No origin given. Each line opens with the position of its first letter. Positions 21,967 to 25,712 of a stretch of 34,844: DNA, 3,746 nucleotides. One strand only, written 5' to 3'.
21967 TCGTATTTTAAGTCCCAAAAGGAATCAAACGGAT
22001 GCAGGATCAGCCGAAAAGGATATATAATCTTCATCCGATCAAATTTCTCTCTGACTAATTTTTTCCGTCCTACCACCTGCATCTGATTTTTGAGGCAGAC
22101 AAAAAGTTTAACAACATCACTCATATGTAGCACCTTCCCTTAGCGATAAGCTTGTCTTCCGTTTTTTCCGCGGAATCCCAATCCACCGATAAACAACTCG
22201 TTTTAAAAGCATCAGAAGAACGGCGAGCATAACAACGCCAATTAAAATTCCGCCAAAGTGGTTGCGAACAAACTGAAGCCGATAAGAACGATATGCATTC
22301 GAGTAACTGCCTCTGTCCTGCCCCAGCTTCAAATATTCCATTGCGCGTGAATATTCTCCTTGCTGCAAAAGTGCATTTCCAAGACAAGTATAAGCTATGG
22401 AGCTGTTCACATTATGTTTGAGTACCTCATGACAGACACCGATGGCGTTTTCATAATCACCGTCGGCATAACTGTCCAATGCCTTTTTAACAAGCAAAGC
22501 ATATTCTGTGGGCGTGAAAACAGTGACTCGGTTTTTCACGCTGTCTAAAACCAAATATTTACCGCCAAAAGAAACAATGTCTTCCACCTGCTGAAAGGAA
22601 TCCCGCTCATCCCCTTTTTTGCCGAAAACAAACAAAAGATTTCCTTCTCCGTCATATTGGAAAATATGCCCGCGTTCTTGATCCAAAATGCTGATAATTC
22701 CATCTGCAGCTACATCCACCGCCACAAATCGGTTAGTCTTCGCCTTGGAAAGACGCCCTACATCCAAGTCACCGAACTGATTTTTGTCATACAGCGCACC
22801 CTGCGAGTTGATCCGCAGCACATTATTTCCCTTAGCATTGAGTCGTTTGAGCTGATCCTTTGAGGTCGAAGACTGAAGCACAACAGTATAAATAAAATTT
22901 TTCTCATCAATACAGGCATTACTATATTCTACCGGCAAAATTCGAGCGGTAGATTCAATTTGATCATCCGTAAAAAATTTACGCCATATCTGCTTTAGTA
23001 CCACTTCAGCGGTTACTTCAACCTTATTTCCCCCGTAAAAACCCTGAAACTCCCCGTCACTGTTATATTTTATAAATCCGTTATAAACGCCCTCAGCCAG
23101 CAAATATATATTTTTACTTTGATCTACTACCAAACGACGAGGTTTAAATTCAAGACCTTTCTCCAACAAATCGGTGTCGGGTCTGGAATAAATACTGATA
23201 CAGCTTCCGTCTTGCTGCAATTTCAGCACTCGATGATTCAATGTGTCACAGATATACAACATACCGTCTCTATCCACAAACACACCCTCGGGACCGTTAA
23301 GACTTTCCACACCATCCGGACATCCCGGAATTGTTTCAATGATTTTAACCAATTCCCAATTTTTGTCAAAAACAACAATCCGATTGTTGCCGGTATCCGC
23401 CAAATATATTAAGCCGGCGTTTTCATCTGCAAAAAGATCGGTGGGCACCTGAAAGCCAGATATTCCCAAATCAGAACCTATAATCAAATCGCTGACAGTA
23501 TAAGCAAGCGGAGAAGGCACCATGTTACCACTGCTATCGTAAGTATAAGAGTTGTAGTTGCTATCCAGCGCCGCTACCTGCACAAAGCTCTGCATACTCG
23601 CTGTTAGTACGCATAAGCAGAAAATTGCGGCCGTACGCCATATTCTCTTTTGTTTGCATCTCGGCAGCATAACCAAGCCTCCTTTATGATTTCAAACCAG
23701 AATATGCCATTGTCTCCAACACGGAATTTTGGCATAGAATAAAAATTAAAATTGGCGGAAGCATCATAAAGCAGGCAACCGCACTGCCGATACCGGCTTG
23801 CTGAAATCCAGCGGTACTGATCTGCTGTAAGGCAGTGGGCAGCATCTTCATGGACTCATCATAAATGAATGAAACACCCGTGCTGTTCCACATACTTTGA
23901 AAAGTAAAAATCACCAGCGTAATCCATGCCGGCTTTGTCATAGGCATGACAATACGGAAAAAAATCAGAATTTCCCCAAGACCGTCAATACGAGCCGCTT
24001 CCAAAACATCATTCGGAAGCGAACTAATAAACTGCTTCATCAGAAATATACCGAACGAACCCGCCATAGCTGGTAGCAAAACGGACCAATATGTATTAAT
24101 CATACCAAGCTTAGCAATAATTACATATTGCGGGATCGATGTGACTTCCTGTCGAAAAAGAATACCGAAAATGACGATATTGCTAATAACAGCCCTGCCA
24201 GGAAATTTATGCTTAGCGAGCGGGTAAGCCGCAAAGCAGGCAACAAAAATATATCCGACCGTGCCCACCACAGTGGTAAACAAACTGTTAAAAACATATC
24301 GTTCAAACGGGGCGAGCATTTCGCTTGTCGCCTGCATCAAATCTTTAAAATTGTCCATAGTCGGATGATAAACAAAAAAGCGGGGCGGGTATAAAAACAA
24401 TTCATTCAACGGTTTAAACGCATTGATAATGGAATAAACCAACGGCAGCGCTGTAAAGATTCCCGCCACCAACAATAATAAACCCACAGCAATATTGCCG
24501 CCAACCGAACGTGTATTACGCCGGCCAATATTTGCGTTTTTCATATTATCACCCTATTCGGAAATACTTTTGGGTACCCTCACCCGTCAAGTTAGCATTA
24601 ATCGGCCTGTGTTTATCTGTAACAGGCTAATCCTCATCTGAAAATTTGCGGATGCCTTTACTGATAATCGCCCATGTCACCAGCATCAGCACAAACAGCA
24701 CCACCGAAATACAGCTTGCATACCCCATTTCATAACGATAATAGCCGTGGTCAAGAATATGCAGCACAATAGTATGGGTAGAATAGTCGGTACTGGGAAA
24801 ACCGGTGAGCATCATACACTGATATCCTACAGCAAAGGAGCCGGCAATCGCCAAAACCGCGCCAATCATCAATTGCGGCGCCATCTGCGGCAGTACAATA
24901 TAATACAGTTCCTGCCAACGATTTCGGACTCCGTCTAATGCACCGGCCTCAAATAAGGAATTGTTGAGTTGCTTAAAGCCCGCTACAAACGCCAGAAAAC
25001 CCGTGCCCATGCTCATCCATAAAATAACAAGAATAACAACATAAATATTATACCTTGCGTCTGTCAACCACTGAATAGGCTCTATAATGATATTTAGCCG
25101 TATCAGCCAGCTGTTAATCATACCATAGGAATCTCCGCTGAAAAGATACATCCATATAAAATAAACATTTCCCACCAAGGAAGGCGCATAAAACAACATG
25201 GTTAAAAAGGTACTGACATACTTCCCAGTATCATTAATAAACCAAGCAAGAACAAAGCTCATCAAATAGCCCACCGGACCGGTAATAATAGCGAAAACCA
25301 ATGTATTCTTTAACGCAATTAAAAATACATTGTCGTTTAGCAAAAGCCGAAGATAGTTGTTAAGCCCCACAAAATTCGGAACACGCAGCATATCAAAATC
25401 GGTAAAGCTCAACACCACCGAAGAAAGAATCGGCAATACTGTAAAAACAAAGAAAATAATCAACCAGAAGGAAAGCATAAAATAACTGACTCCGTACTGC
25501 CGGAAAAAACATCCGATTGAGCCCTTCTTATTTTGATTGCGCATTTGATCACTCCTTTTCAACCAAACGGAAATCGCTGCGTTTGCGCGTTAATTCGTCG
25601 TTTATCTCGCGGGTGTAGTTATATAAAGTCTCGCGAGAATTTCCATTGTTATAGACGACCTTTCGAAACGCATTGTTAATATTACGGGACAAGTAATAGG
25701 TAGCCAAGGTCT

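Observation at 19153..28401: Conserved-looking but uncharacterised module: giant CBM-bearing binding protein, two permeases, NHL/TPR anchor protein, Yip1 membrane protein and DUF5696-like exoprotein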

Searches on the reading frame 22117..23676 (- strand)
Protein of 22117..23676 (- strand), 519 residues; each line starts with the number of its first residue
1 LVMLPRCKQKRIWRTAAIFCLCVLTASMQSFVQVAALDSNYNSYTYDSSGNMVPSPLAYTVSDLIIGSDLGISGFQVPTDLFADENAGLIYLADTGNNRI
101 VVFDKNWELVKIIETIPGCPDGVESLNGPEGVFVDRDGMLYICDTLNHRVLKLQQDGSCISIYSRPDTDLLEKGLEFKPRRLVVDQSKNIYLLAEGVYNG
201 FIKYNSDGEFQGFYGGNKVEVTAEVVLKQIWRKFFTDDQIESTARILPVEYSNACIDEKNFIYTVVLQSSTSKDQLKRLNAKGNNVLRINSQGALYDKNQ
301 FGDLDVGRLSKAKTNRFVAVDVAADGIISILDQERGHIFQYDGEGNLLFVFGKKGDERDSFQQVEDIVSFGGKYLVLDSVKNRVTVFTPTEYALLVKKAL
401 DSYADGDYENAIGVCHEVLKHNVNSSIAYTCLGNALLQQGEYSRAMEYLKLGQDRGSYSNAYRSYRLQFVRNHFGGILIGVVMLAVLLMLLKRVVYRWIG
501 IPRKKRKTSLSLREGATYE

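Call 3: search_protein_families(library=pfam, proteins=[window:22117-23676:-], max_evalue=0.01)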
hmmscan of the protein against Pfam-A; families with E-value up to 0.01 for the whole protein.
window:22117-23676:- (519 aa): 10 families
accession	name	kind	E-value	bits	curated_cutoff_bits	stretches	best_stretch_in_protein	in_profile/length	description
PF01436.27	NHL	-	3.6e-13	49.2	20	2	75-103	1-28/28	NHL repeat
PF07719.23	TPR_2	-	2.1e-05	24.7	27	0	428-450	3-25/34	Tetratricopeptide repeat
PF00515.34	TPR_1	-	2.1e-05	24.6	27.8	1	428-450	3-25/34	Tetratricopeptide repeat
PF14559.12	TPR_19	-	0.00013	22.6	25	1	404-452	3-51/68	Tetratricopeptide repeat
PF08450.18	SGL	-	0.00016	21.8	26.3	1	84-166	142-223/246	SMP-30/Gluconolactonase/LRE-like region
PF13432.12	TPR_16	-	0.0005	20.9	32.7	1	397-457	2-62/65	Tetratricopeptide repeat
PF12895.13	ANAPC3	-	0.00051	20.7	27.2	1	406-450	3-47/82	Anaphase-promoting complex, cyclosome, subunit 3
PF13176.12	TPR_7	-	0.0038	17.7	27.9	0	432-450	5-23/36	Tetratricopeptide repeat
PF25063.1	ARM_TT21_C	-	0.0044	17.4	35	1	405-469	108-172/209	Tetratricopeptide repeat protein 21 C-terminal ARM domain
PF13428.12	TPR_14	-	0.0092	17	23.5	0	429-452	4-27/44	Tetratricopeptide repeat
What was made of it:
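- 22117..23676 (-): Exported NHL beta-propeller + TPR protein with a C-terminal TM helix (519 aa). NHL ~22507-23469, TPR ~22267-22488, TM ~22192-22248. Pfam NHL and TPR (call 3).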

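Call 7: search_protein_families(library=ncbifam, proteins=[window:22117-23676:-], max_evalue=0.01)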
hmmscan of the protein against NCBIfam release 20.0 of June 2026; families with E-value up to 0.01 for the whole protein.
window:22117-23676:- (519 aa): 5 families
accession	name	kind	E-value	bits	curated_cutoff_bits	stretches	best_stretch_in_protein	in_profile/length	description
NF035926.1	scyF_NHL_VPEP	equivalog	4.3e-16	59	350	2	75-226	151-295/376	scytonemin biosynthesis PEP-CTERM protein ScyF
NF047780.1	LIC12708_fam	subfamily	2e-05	23.7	150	0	192-192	135-135/391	LIC_12708 family protein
TIGR00571.1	dam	subfamily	0.0051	16.5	114.85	0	179-261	98-164/267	Dam family site-specific DNA-(adenine-N6)-methyltransferase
NF040959.1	MamA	equivalog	0.0069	15.8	200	0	404-473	83-151/204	magnetosome protein MamA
NF033206.1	ScyE_fam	subfamily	0.0077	15.8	80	0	124-199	5-95/333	ScyD/ScyE family protein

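Call 80: search_solved_structures(query=window:22117-23676:-, max_evalue=0.01)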
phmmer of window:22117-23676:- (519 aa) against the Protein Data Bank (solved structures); distinct sequences matched with E-value up to 0.01: 69 (the best 60 are shown).
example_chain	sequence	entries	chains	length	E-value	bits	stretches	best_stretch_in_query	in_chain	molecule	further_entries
3wwa_A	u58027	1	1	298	1.3e-30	109.6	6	72-156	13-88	Pizza7H protein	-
6qsd_A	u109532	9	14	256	6.2e-28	100.8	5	71-156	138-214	Pizza6S | Pizza6-S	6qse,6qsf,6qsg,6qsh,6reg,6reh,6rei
6f0t_A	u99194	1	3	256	2.6e-27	98.8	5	71-156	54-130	Pizza6-SFW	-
6rej_A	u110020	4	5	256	4.9e-27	97.9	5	71-156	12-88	Pizza6-SH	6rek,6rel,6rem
3ww9_A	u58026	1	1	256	9.1e-27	97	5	72-156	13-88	pizza6 protein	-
6ren_A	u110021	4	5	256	1.5e-26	96.3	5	71-156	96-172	3fPizza6-SH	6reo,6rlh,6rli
9qhb_A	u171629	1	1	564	1.7e-26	96.1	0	403-451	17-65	Engineered tetratricopeptide repeat protein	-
7zpz_A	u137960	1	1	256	1.6e-25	92.9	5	71-157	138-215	Pizza6-TSR-TSH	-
7zpw_A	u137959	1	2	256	1.7e-25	92.8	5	71-157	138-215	Pizza6-TSK-TSH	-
6f0s_A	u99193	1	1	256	7e-25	90.8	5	71-156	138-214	Pizza6-SYW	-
7zph_A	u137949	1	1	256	1.9e-24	89.3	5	72-156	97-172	Pizza6-TNK-RSH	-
7zqg_A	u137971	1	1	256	2.3e-24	89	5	71-156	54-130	Pizza6-KSH-TSH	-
7zcj_A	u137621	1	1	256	2.8e-24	88.8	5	71-156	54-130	Pizza6-TNH-TSH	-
6i37_A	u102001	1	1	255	5.4e-22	81.3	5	71-156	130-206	nv1Pizza6-AYW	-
6i3b_A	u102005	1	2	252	9.8e-22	80.4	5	71-156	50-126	cPizza6-AYW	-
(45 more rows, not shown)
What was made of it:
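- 22117..23676 (-): PDB sequence matches to six-bladed Pizza6/PknD propellers and to consensus TPR (call 80).
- On NHL-repeat six-bladed propeller: 5-6 matched stretches to Pizza6/Pizza7H and PknD (call 80).
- Checked: The NHL region matches six-bladed 'Pizza6' designs and the PknD propeller in 5-6 stretches (E 1e-30, call 80).
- The NHL region matches the PknD sensor propeller (E 8e-15, call 80).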

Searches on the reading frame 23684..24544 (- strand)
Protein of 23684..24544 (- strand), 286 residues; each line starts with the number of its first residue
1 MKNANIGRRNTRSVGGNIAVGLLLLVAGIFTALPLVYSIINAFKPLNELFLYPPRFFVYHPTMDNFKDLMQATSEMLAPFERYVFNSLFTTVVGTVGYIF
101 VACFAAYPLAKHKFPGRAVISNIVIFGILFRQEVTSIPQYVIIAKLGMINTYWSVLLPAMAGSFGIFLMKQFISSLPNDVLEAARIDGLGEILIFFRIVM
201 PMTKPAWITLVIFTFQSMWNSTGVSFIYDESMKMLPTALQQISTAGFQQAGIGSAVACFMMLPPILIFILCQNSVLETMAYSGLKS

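Call 3: search_protein_families(library=pfam, proteins=[window:23684-24544:-], max_evalue=0.01)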
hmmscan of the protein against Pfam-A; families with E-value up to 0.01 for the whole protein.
window:23684-24544:- (286 aa): 1 family
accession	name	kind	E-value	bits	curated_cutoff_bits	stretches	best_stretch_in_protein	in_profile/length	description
PF00528.27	BPD_transp_1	-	4.1e-10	40.1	26.4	1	111-269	11-173/184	Binding-protein-dependent transport system inner membrane component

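Call 7: search_protein_families(library=ncbifam, proteins=[window:23684-24544:-], max_evalue=0.01)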
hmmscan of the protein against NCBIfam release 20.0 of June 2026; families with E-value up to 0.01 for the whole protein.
window:23684-24544:- (286 aa): 11 families
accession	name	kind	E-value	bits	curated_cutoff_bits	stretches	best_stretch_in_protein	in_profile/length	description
NF008210.0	PRK10973.1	equivalog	7e-28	98.1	297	1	23-276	15-273/281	sn-glycerol-3-phosphate ABC transporter permease UgpE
NF040932.1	ABC_arch_GlcU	equivalog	1.3e-22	80.8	340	1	22-272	7-257/272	glucose ABC transporter permease GlcU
NF008231.0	PRK10998.1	equivalog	3.1e-12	46.7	261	1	78-285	79-295/296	maltose ABC transporter permease MalG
NF007047.0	PRK09500.1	equivalog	1.4e-08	34.7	326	1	65-272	46-249/257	spermidine/putrescine ABC transporter permease PotC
TIGR01581.1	Mo_ABC_porter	hypoth_equivalog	3.7e-07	29.9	210.3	1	85-224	24-177/225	ABC transporter permease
TIGR02141.1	modB_ABC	equivalog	6.4e-05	22.7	182.6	1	87-228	3-158/208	molybdate ABC transporter permease subunit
NF007852.0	PRK10561.1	equivalog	6.7e-05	22.9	335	1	168-214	176-222/295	sn-glycerol-3-phosphate ABC transporter permease UgpA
NF040839.1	tungstate_WtpB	equivalog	0.00084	19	340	1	82-270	44-243/251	tungstate ABC transporter permease WtpB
NF040931.1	ABC_arch_GlcT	equivalog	0.0015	18.2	360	1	152-215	146-212/278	glucose ABC transporter permease GlcT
NF006939.0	PRK09421.1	equivalog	0.0027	17.2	262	0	86-218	14-161/230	molybdate ABC transporter permease subunit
NF008232.0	PRK10999.1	equivalog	0.005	15.6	392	1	167-220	392-445/520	maltose ABC transporter permease MalF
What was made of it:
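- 23684..24544 (-): Permease P2b (MalG/UgpE-like). BPD_transp_1 (call 3) and NCBIfam UgpE-like (call 7).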

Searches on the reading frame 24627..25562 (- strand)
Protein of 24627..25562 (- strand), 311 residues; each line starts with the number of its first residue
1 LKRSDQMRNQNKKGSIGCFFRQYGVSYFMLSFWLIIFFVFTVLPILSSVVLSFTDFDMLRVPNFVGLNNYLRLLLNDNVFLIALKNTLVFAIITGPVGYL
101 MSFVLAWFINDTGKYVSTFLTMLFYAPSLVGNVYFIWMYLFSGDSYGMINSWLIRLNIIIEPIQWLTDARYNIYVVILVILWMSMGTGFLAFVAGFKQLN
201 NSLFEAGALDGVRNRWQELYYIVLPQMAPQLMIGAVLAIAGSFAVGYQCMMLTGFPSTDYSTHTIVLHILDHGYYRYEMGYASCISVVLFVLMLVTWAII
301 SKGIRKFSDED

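Call 3: search_protein_families(library=pfam, proteins=[window:24627-25562:-], max_evalue=0.01)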
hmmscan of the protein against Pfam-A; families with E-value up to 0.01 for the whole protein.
window:24627-25562:- (311 aa): 1 family
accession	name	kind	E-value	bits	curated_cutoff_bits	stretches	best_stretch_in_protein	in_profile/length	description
PF00528.27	BPD_transp_1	-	7.6e-09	36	26.4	1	112-256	16-135/184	Binding-protein-dependent transport system inner membrane component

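Call 7: search_protein_families(library=ncbifam, proteins=[window:24627-25562:-], max_evalue=0.01)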
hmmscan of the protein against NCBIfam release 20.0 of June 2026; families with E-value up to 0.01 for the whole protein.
window:24627-25562:- (311 aa): 6 families
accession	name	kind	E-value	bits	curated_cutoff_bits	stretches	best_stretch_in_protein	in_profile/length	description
NF040931.1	ABC_arch_GlcT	equivalog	2.6e-16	60.1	360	1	35-300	6-264/278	glucose ABC transporter permease GlcT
NF007852.0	PRK10561.1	equivalog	2.3e-14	53.9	335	1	19-296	7-280/295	sn-glycerol-3-phosphate ABC transporter permease UgpA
NF007044.0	PRK09497.1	equivalog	3.9e-11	42.9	348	1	31-298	16-273/285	spermidine/putrescine ABC transporter permease PotB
NF007963.0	PRK10683.1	equivalog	3.8e-06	26.5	489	1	27-298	43-303/317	putrescine ABC transporter permease PotH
TIGR00969.1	3a0106s02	subfamily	0.00053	19.5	240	1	30-300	20-266/272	sulfate ABC transporter permease subunit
TIGR02140.1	permease_CysW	equivalog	0.0016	18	329.1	1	34-298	10-250/261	sulfate ABC transporter permease subunit CysW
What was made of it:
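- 24627..25562 (-): Permease P2a (MalF/UgpA-like). BPD_transp_1 (call 3) and NCBIfam UgpA/GlcT-like (call 7).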
